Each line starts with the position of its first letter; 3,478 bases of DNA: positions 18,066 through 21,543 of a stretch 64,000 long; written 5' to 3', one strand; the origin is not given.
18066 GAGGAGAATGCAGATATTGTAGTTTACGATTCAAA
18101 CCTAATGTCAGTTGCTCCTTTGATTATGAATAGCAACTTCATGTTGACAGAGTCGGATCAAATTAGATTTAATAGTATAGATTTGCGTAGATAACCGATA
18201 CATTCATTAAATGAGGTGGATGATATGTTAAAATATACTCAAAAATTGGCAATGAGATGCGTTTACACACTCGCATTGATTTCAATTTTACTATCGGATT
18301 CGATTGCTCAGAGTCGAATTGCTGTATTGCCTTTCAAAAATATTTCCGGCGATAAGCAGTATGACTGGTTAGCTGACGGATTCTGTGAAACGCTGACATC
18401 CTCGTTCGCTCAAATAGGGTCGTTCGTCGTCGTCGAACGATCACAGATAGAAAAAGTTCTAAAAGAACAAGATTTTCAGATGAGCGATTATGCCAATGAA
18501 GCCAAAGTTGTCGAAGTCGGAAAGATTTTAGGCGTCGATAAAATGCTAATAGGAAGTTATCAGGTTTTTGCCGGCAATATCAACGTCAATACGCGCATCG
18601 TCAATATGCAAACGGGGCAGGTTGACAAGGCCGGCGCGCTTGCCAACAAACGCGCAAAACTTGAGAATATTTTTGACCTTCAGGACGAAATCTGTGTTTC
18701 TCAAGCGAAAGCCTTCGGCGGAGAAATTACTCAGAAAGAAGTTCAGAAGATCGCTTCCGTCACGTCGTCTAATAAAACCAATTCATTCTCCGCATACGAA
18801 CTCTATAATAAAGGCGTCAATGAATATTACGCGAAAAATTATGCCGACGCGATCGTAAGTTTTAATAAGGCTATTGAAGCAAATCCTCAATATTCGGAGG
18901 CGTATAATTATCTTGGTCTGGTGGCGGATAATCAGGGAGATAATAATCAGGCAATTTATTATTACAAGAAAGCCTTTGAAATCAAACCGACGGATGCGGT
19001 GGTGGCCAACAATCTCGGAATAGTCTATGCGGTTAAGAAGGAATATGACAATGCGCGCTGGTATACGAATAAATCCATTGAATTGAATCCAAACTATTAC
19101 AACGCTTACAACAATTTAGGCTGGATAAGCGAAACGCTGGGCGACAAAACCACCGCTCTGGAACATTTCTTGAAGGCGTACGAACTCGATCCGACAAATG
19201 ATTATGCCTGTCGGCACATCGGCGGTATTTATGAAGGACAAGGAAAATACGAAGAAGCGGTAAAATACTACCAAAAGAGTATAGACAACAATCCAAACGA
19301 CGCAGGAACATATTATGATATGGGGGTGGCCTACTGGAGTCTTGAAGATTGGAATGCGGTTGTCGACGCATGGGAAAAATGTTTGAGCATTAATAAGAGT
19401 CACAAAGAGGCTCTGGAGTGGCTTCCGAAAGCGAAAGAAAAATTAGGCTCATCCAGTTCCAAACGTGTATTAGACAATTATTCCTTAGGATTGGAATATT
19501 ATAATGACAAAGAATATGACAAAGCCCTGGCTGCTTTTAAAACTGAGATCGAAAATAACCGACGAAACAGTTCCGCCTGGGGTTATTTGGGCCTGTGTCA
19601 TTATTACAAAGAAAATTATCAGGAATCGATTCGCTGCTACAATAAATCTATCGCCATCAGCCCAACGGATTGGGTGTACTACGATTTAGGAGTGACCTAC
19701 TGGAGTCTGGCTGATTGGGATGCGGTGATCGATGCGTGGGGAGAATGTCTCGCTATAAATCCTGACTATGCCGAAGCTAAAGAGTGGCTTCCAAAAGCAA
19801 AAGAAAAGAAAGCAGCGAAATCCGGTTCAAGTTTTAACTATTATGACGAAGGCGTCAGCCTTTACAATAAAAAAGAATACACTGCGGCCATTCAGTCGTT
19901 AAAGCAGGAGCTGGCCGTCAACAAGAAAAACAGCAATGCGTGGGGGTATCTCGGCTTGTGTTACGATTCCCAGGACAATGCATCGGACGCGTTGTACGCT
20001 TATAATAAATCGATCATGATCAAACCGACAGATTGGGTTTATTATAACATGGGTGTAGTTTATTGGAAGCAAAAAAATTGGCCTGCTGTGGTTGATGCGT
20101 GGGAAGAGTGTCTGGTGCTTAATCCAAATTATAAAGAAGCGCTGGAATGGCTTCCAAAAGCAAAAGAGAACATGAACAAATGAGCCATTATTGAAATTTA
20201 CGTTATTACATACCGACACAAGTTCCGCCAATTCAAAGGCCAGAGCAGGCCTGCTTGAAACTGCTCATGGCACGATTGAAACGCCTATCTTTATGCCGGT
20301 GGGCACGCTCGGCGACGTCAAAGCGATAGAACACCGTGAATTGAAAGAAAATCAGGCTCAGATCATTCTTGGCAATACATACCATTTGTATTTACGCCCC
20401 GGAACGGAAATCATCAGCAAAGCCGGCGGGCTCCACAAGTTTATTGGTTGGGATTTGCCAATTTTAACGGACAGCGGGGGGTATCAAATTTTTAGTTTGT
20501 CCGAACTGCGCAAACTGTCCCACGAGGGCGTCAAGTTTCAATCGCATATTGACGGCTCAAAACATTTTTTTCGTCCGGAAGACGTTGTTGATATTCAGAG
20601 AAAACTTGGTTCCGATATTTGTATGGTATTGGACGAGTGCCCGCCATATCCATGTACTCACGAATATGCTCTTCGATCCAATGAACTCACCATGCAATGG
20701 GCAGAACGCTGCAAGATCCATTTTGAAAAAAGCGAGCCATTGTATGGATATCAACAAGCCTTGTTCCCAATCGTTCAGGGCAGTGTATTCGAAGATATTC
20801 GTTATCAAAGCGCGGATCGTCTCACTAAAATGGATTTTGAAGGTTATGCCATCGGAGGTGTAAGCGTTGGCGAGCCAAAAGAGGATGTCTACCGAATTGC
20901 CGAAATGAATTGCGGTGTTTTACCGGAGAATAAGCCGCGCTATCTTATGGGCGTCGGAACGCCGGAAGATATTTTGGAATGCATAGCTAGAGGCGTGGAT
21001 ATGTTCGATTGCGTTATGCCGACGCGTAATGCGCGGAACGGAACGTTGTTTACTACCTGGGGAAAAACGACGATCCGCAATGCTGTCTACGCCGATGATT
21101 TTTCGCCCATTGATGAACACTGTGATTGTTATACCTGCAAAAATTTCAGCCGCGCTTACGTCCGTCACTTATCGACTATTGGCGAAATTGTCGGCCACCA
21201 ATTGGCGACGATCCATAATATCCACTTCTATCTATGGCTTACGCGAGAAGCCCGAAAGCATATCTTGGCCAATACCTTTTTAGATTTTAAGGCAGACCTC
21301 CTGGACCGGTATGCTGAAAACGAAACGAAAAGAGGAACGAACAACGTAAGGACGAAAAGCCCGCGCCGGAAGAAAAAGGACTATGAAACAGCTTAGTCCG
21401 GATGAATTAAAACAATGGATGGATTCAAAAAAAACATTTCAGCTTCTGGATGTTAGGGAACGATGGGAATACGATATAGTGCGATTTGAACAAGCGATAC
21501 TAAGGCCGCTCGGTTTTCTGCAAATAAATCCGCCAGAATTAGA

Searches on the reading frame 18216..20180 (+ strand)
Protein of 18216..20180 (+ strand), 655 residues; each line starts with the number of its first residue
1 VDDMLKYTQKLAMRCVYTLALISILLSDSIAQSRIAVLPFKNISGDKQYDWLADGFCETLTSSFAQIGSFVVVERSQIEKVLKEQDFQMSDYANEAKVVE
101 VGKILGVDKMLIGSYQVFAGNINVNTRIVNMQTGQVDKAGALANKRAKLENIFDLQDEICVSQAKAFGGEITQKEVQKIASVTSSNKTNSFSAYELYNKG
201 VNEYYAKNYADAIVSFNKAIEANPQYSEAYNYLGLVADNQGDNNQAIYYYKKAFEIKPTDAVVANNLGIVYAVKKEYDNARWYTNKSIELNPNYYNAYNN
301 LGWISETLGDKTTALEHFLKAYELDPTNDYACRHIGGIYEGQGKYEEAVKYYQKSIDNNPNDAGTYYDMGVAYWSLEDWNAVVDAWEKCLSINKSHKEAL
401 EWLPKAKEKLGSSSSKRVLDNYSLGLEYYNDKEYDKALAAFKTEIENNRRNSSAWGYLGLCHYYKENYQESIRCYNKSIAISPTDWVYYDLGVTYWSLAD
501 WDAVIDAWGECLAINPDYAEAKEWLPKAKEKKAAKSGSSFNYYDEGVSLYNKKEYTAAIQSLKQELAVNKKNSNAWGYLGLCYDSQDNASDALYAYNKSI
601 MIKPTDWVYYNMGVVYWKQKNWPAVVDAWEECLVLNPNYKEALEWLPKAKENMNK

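Call 37: search_protein_families(library=pfam, proteins=[window:18216-20180:+], max_evalue=0.00001)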
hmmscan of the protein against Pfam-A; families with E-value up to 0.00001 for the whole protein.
window:18216-20180:+ (655 aa): 19 families
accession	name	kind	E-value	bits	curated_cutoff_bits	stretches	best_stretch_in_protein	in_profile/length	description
PF00515.34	TPR_1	-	2e-68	224.1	27.8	3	453-485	2-34/34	Tetratricopeptide repeat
PF07719.23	TPR_2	-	3.5e-64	208.1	27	2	454-485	3-34/34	Tetratricopeptide repeat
PF13432.12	TPR_16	-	1.2e-36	125.2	32.7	2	197-261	1-65/65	Tetratricopeptide repeat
PF13414.12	TPR_11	-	7e-36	122.1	26.8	1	342-375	7-40/42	TPR repeat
PF13424.12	TPR_12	-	6.2e-32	110.1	30.1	0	261-325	3-75/77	Tetratricopeptide repeat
PF13181.12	TPR_8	-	6.9e-32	107.3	25.7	0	296-328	2-34/34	Tetratricopeptide repeat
PF13431.12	TPR_17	-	8.9e-30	100.9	24.4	2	216-247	2-33/34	Tetratricopeptide repeat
PF13428.12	TPR_14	-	9.6e-23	78.8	23.5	0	336-367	8-39/44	Tetratricopeptide repeat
PF23914.1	TPR_CcmH_CycH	-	9.2e-21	74.8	42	0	291-393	46-151/158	Cytochrome c-type biogenesis protein H TPR domain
PF14559.12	TPR_19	-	2.8e-19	69.6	25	0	312-363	8-59/68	Tetratricopeptide repeat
PF13176.12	TPR_7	-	2.4e-17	61.9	27.9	0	331-362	1-34/36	Tetratricopeptide repeat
PF25063.1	ARM_TT21_C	-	2.6e-17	63.8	35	0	552-641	108-199/209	Tetratricopeptide repeat protein 21 C-terminal ARM domain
PF13174.12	TPR_6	-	8e-15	54.8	26.3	0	335-361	6-32/33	Tetratricopeptide repeat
PF13374.12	TPR_10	-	5.7e-14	52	27.5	0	333-356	6-29/42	Tetratricopeptide repeat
PF13371.12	TPR_9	-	1.9e-13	50.6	35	0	337-393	3-59/73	Tetratricopeptide repeat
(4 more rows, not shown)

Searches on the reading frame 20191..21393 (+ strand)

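Call 37: search_protein_families(library=pfam, proteins=[window:20191-21393:+], max_evalue=0.00001)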
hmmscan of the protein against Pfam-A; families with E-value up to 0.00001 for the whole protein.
window:20191-21393:+ (401 aa): 1 family
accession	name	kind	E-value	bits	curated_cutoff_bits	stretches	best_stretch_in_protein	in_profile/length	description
PF01702.25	TGT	-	3.3e-162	540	26.3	1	16-375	2-356/357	Queuine tRNA-ribosyltransferase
